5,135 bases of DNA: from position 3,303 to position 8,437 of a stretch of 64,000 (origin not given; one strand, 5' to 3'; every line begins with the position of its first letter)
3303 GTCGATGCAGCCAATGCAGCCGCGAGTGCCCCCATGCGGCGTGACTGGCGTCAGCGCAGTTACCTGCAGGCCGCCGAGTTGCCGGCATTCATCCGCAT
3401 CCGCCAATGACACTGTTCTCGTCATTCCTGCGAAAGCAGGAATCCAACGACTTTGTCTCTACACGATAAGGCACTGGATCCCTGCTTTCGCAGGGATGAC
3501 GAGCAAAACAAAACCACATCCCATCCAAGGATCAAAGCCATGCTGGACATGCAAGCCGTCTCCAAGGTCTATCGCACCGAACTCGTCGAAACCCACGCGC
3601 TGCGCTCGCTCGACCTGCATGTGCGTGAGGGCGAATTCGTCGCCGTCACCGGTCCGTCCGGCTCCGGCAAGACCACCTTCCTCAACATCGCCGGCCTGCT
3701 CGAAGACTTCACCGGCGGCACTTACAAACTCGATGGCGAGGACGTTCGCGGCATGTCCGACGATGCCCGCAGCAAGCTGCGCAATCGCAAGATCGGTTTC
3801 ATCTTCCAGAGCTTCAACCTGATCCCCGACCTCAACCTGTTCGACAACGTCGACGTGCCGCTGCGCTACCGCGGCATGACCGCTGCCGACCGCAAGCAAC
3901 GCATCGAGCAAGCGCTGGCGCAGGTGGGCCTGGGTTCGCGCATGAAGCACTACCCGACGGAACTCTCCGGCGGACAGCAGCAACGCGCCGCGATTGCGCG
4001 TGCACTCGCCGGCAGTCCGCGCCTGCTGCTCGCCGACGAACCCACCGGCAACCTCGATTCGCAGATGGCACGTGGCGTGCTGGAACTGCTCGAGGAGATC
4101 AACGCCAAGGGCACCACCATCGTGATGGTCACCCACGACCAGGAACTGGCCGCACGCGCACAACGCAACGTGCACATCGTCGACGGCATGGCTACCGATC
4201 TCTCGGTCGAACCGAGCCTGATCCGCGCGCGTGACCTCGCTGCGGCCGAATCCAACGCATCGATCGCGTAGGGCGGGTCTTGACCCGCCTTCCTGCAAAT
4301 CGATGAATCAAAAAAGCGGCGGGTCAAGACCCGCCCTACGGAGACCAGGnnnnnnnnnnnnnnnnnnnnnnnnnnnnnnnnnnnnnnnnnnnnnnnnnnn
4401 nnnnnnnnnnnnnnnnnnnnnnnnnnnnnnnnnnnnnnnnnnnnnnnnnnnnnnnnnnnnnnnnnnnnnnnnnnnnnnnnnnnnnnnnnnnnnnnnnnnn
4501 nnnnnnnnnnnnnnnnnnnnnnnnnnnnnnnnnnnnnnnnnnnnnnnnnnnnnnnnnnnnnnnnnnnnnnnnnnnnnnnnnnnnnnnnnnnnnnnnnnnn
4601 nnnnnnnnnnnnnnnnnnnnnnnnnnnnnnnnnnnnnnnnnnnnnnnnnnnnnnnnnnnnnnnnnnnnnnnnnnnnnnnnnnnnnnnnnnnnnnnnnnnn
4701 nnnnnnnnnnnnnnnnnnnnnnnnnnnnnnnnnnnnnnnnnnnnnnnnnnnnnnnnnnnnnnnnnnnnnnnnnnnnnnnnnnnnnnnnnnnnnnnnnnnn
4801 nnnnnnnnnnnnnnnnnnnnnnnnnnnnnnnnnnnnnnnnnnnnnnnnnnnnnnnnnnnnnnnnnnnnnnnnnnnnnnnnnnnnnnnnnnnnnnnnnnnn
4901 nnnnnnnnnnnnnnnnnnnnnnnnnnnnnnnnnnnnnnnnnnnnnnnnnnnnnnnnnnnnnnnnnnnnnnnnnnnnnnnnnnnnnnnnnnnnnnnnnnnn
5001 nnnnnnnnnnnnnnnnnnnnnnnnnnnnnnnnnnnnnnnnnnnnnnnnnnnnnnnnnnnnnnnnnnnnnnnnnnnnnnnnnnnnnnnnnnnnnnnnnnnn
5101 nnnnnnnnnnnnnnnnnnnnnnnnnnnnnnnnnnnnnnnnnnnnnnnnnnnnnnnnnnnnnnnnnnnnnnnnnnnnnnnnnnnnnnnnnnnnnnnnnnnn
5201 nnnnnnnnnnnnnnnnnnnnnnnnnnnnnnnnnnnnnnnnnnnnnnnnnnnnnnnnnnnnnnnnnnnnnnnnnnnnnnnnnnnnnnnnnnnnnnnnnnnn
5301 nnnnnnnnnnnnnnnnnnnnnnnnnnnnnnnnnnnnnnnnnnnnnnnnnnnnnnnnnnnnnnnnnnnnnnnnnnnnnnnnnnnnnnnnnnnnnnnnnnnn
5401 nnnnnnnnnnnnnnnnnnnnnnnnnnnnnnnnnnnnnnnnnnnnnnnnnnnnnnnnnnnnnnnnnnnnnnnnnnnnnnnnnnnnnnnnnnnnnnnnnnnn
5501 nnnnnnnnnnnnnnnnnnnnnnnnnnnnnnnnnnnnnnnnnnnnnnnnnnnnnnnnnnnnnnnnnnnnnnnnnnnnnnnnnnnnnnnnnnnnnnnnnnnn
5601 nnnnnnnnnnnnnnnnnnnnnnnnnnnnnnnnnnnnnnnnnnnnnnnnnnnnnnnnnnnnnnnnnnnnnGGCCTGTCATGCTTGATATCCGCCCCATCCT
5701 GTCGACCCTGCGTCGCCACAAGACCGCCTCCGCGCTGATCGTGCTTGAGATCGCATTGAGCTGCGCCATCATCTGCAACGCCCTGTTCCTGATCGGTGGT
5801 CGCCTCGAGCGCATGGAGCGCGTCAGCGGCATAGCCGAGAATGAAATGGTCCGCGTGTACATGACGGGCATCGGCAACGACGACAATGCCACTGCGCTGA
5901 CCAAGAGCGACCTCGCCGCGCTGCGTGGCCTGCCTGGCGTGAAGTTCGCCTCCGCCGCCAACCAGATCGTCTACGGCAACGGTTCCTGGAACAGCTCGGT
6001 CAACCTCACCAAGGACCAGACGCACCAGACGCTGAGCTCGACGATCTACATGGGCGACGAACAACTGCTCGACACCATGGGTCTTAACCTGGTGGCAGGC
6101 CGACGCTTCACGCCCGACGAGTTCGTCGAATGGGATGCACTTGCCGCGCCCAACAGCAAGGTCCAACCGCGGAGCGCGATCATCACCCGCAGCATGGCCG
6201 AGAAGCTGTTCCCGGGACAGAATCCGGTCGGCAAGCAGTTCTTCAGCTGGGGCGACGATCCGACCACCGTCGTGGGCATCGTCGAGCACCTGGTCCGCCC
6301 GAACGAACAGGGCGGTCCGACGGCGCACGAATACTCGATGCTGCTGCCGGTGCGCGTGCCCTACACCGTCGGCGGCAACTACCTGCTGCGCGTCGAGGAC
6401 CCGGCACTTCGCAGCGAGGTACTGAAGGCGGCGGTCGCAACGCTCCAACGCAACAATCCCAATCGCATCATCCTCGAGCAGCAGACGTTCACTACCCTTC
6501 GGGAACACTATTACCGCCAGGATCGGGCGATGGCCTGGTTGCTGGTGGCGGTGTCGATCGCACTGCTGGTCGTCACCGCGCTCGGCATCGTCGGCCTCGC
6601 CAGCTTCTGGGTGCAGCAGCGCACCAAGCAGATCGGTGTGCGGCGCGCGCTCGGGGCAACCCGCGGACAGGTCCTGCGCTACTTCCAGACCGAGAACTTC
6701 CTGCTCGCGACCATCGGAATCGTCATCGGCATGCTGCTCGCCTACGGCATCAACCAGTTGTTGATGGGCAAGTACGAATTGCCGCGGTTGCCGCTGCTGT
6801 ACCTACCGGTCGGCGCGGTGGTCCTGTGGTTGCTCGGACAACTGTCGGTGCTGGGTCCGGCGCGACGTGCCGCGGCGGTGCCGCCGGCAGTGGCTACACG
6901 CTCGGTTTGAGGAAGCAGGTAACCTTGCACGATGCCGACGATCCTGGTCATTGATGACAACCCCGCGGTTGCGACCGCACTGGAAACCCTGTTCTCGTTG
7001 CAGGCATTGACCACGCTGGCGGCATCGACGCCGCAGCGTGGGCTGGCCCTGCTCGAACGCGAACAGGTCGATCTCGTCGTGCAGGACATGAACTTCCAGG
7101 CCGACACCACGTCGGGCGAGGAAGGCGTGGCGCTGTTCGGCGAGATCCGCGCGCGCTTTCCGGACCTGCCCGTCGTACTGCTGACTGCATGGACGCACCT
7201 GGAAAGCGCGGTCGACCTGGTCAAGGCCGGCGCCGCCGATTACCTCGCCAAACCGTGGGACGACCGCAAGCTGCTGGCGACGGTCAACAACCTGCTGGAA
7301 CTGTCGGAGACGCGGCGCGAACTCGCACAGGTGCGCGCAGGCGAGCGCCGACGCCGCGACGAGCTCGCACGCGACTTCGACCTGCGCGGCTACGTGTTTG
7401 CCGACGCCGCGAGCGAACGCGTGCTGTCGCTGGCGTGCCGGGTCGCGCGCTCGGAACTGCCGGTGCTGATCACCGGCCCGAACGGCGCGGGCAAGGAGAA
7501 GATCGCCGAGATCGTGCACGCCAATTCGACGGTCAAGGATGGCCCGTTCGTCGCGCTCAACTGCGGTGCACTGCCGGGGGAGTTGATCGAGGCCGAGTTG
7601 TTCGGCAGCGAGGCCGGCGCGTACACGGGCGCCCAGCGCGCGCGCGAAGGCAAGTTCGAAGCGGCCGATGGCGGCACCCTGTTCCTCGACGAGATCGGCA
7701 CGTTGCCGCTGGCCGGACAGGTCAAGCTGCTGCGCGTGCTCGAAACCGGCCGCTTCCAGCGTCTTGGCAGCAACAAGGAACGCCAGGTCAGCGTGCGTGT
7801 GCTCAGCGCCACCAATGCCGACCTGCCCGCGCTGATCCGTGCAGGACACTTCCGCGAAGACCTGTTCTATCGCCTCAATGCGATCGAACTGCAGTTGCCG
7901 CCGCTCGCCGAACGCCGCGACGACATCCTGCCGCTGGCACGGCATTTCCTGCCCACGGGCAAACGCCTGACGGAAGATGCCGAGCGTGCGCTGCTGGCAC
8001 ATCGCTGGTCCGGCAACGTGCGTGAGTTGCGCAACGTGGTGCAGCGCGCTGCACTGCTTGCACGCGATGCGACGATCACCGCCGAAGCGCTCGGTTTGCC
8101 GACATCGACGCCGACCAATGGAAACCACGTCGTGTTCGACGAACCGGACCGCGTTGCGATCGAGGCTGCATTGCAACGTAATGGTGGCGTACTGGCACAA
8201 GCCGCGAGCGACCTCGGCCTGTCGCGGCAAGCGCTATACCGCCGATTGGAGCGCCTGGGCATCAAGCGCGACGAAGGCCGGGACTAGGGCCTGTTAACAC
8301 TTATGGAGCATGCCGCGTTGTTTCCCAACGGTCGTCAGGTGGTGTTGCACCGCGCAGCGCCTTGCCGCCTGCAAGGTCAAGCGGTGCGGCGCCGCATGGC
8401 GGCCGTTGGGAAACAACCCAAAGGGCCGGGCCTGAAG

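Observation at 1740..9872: Self-contained sigma-54-driven tripartite ABC efflux cassette with its own enhancer-binding protein and kinase, inserted between glmU and glmS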

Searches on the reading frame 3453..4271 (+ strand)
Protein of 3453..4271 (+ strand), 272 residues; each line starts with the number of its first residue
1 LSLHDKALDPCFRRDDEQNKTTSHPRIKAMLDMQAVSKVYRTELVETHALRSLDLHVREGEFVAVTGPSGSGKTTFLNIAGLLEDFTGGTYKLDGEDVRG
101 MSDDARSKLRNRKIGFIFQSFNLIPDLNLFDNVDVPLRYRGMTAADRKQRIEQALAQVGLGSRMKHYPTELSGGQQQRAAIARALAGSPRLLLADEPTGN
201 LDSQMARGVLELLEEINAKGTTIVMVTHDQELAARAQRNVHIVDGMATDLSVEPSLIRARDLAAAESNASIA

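Call 7: search_protein_families(library=pfam, proteins=[window:3453-4271:+])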
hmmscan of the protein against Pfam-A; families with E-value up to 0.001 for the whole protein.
window:3453-4271:+ (272 aa): 7 families
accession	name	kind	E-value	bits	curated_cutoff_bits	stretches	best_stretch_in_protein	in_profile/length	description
PF00005.33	ABC_tran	-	1.6e-31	110.1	25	1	50-198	1-136/137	ABC transporter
PF13304.12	AAA_21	-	1.2e-11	45.7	27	2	165-232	232-302/304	AAA domain, putative AbiEii toxin, Type IV TA system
PF02463.25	SMC_N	-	2.2e-06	27.7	40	0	145-243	135-212/220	RecF/RecN/SMC N terminal domain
PF20703.3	nSTAND1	-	0.00041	20.5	27.1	0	53-87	26-59/379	Novel STAND NTPase 1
PF13191.12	AAA_16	-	0.0005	21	32.6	0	51-238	14-149/167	AAA ATPase domain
PF13238.12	AAA_18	-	0.00073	20.4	29.4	0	63-81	1-19/128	AAA domain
PF13401.12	AAA_22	-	0.00096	19.9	27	0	60-78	5-23/130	AAA domain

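Call 20: search_protein_families(library=ncbifam, proteins=[window:3540-4271:+], max_evalue=0.00001)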
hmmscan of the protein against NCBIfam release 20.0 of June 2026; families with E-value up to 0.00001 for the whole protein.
window:3540-4271:+ (243 aa): 182 families (the best 25 are shown)
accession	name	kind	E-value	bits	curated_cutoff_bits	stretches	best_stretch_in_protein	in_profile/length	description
NF038007.1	ABC_ATP_DarD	equivalog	1.2e-80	270.1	375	1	1-216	1-216/218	darobactin export ABC transporter ATP-binding protein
TIGR02211.1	LolD_lipo_ex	equivalog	1.5e-65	220.9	307.75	1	1-217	1-218/221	lipoprotein-releasing ABC transporter ATP-binding protein LolD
TIGR02673.1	FtsE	equivalog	2.7e-65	220.1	264.85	1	1-214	1-211/214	cell division ATP-binding protein FtsE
NF007826.0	PRK10535.1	equivalog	3.2e-61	207.4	966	1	2-218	5-221/648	macrolide ABC transporter ATP-binding protein/permease MacB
NF007879.0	PRK10584.1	equivalog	1e-60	205.3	336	1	17-217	22-223/228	putative ABC transporter ATP-binding protein YbbA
TIGR03608.1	L_ocin_972_ABC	subfamily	1.6e-59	200.8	254.85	1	11-213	8-206/206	putative bacteriocin export ABC transporter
NF008639.0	PRK11629.1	equivalog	4.2e-59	199.8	360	1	2-219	7-225/234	lipoprotein-releasing ABC transporter ATP-binding protein LolD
TIGR02982.1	heterocyst_DevA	subfamily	5.2e-56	189.7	295.8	1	2-217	2-218/220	ABC exporter ATP-binding subunit, DevA family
NF007027.0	PRK09493.1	equivalog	8.7e-53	179.1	379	1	1-217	1-213/240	glutamine ABC transporter ATP-binding protein GlnQ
TIGR03265.1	PhnT2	equivalog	3e-50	171.4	457.7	1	13-206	12-200/353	putative 2-aminoethylphosphonate ABC transporter ATP-binding protein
TIGR02314.1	ABC_MetN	equivalog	6.7e-50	170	499.7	1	1-216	1-216/343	methionine ABC transporter ATP-binding protein MetN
NF040933.2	ABC_arch_GlcV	equivalog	1.1e-48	165.9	450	1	3-216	4-218/357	glucose ABC transporter ATP-binding protein GlcV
TIGR03005.1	ectoine_ehuA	equivalog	6.9e-45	153.2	345.4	1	17-207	12-213/252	ectoine/hydroxyectoine ABC transporter ATP-binding protein EhuA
NF006987.0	PRK09452.1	equivalog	1.2e-44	152.6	482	1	2-211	18-219/378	spermidine/putrescine ABC transporter ATP-binding protein PotA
TIGR00968.1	3a0106s01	subfamily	1.9e-44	152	342.75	1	16-213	11-203/237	sulfate ABC transporter ATP-binding protein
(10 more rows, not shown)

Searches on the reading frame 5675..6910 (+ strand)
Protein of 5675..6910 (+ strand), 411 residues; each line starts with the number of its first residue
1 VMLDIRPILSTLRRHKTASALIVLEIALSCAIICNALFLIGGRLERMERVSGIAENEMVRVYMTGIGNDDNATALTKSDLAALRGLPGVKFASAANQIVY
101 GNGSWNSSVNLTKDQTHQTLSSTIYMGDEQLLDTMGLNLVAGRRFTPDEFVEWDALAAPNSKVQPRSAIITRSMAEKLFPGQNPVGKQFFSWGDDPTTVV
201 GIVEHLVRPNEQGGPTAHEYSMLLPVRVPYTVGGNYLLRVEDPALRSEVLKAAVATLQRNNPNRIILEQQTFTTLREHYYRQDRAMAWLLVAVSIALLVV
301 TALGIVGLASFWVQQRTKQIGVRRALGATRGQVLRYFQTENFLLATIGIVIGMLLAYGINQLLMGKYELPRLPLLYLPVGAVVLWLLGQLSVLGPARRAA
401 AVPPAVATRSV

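Call 7: search_protein_families(library=pfam, proteins=[window:5675-6910:+])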
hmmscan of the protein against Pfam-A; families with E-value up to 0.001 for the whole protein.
window:5675-6910:+ (411 aa): 2 families
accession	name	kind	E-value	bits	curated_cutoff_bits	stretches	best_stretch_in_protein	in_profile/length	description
PF02687.27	FtsX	-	9.6e-17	61.6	25.5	1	292-403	2-119/120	FtsX-like permease C-terminal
PF12704.14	MacB_PCD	-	3.4e-13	50.8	27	1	20-250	2-201/207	MacB-like periplasmic core domain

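Call 20: search_protein_families(library=ncbifam, proteins=[window:5678-6910:+], max_evalue=0.00001)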
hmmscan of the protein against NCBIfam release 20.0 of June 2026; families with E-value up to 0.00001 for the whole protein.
window:5678-6910:+ (410 aa): 2 families
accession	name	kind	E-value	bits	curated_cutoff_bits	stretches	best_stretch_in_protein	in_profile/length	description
TIGR03434.1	ADOP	subfamily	1.9e-57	194.9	622.3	1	11-408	410-801/803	ADOP family duplicated permease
NF007826.0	PRK10535.1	equivalog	6.1e-10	38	966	1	163-403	398-641/648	macrolide ABC transporter ATP-binding protein/permease MacB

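Call 48: search_solved_structures(query=window:5678-6910:+, max_evalue=0.01)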
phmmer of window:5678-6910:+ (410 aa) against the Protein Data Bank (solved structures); distinct sequences matched with E-value up to 0.01: 8.
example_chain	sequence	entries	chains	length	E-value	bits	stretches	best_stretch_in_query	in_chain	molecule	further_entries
5gko_A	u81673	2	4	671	3.2e-17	65.8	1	128-406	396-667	Macrolide export ATP-binding/permease protein MacB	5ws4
5lil_A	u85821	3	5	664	1.9e-15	59.9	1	5-406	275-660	Macrolide export ATP-binding/permease protein MacB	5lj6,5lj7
5xu1_M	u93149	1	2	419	6.2e-08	35.2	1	285-368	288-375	ABC transporter permeae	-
9o9x_C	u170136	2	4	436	1.4e-07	34.1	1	290-362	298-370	ABC transporter permease YtrF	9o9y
5nik_J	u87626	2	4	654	1.8e-06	30.3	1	280-405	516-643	Macrolide export ATP-binding/permease protein MacB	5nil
7w78_B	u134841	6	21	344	0.00075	21.7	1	279-407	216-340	Putative ABC transport system integral membrane protein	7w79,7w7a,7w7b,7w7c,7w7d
7tcg_A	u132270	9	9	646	0.0011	21.2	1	290-363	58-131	Bacitracin export permease protein BceB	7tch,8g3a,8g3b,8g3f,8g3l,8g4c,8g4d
5f9q_A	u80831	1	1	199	0.0034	19.6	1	73-203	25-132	Macrolide export ATP-binding/permease protein YknZ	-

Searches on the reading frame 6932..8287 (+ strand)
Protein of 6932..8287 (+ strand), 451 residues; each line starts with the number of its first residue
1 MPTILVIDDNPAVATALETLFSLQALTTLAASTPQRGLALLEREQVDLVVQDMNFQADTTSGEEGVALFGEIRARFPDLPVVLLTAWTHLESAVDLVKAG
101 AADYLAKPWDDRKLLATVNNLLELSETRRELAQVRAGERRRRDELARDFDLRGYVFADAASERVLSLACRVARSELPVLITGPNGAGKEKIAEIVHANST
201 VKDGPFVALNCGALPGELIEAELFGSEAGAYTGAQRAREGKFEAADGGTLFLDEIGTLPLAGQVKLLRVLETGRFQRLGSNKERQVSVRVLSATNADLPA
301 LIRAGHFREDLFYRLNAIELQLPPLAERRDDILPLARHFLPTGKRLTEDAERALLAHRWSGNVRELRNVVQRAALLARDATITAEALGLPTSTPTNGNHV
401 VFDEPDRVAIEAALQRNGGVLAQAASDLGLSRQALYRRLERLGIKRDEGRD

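Call 7: search_protein_families(library=pfam, proteins=[window:6932-8287:+])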
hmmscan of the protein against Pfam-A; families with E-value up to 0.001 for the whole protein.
window:6932-8287:+ (451 aa): 6 families
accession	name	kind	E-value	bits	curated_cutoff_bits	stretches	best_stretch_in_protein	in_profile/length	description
PF00158.32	Sigma54_activat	-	1.2e-64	217.5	20.2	1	158-320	5-167/168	Sigma-54 interaction domain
PF00072.30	Response_reg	-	1.3e-20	74.1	30.2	1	4-118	1-110/111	Response regulator receiver domain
PF14532.12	Sigma54_activ_2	-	2.3e-19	70.5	25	1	171-325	17-138/138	Sigma-54 interaction domain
PF25601.1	AAA_lid_14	-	2.6e-16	59.7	27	1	327-388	2-71/87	AAA+ ATPase lid domain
PF02954.25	HTH_8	-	1.3e-10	41.2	22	1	407-441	7-41/42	Bacterial regulatory protein, Fis family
PF07728.20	AAA_5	-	0.00016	22.2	22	1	177-291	1-118/139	AAA domain (dynein-related subfamily)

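Call 20: search_protein_families(library=ncbifam, proteins=[window:6932-8287:+], max_evalue=0.00001)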
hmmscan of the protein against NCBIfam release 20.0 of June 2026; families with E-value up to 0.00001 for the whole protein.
window:6932-8287:+ (451 aa): 67 families (the best 25 are shown)
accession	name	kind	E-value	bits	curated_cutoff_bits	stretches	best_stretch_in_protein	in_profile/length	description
TIGR01818.1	ntrC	equivalog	3.4e-101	339.3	558.6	1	4-387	1-377/463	nitrogen regulation protein NR(I)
TIGR02915.1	PEP_resp_reg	equivalog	1.3e-98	330.8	502.6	1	4-445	1-445/445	PEP-CTERM-box response regulator transcription factor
NF008469.0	PRK11361.1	equivalog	4.7e-95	319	714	1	3-445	6-457/461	acetoacetate metabolism transcriptional regulator AtoC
NF051870.1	NAssimRespRegNtrX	equivalog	1.8e-86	290.8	600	1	3-444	3-452/452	nitrogen assimilation response regulator NtrX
NF011695.0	PRK15115.1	equivalog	6.4e-85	285.6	763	1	3-441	8-435/445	two-component system response regulator GlrR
NF038308.1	RNA_repair_RtcR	equivalog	4.5e-84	283.2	650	1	86-387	119-432/530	RNA repair transcriptional activator RtcR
NF041946.1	LuxO_transreg_Vib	equivalog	1.3e-83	281.4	800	1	7-391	2-380/463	quorum-sensing sigma-54 dependent transcriptional regulator LuxO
NF003451.0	PRK05022.1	equivalog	6.8e-83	279.1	476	1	123-445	160-511/512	nitric oxide reductase transcriptional regulator NorR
NF008176.1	PRK10923.1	equivalog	3.2e-82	276.6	620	1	4-382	6-376/469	nitrogen regulation protein NR(I)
NF007689.0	PRK10365.1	equivalog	1.9e-81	274.1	760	1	4-441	8-441/441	sigma-54-dependent response regulator transcription factor ZraR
TIGR01817.1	nifA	equivalog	4.3e-81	273.3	528.85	1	140-388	184-439/534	nif-specific transcriptional activator NifA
NF050807.1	TransRegFlbDCaul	equivalog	8.3e-78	262.2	750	1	152-427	118-400/454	sigma-54-dependent transcriptional regulator FlbD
NF041552.1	TF_PrdR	equivalog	1.4e-76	258.1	795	1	165-440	280-574/577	sigma-54 dependent transcriptional regulator PrdR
NF049963.1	RespRegFlgRCampy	domain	1.7e-75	254.5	750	1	44-438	43-423/429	fla regulon two-component system response regulator FlgR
TIGR02329.1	propionate_PrpR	equivalog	2.6e-72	244.2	499.2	1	131-440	191-525/526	propionate catabolism operon regulatory protein PrpR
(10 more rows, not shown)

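Call 49: search_solved_structures(query=window:6932-8287:+, max_evalue=1e-40)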
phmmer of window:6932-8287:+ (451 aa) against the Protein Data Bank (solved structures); distinct sequences matched with E-value up to 1e-40: 34.
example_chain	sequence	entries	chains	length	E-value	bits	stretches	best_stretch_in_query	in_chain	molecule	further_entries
4l4u_A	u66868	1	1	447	6.7e-87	295.3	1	4-444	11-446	Transcriptional regulator (NtrC family)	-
1ny5_A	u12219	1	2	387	6.9e-83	282.1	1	4-379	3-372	transcriptional regulator (NtrC family)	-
1ny6_A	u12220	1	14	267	2.2e-72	247.5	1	141-379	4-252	transcriptional regulator (NtrC family)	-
4ly6_A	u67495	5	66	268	2.2e-72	247.5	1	141-379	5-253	Transcriptional regulator (NtrC family)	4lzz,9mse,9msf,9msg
3m0e_A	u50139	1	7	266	1.9e-71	244.4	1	142-379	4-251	Transcriptional regulator (NtrC family)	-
9qq6_C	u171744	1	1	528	1e-69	238.7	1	114-444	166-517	Nif-specific regulatory protein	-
3dzd_A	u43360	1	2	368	1.4e-68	234.9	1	4-379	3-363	Transcriptional regulator (NtrC family)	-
4qhs_A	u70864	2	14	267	1.9e-64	221.3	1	155-387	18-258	Flagellar regulatory protein C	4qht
5m7n_A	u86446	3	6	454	2.6e-64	220.9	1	3-444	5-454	Nitrogen assimilation regulatory protein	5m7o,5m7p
6lua_A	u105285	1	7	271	1.4e-63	218.5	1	155-387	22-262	Flagellar regulatory protein C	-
5ep0_A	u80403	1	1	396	1.4e-63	218.5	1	4-387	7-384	Putative repressor protein luxO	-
6luf_A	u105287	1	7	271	3.6e-63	217.1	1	155-387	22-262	Flagellar regulatory protein C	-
8p53_C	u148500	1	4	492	6.8e-63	216.2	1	138-377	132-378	Transcriptional regulator FleQ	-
1ojl_A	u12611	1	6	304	1.1e-62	215.5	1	159-441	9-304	TRANSCRIPTIONAL REGULATORY PROTEIN ZRAR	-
6jdi_A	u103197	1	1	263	7.5e-62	212.8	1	153-377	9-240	Nitrogen assimilation regulatory protein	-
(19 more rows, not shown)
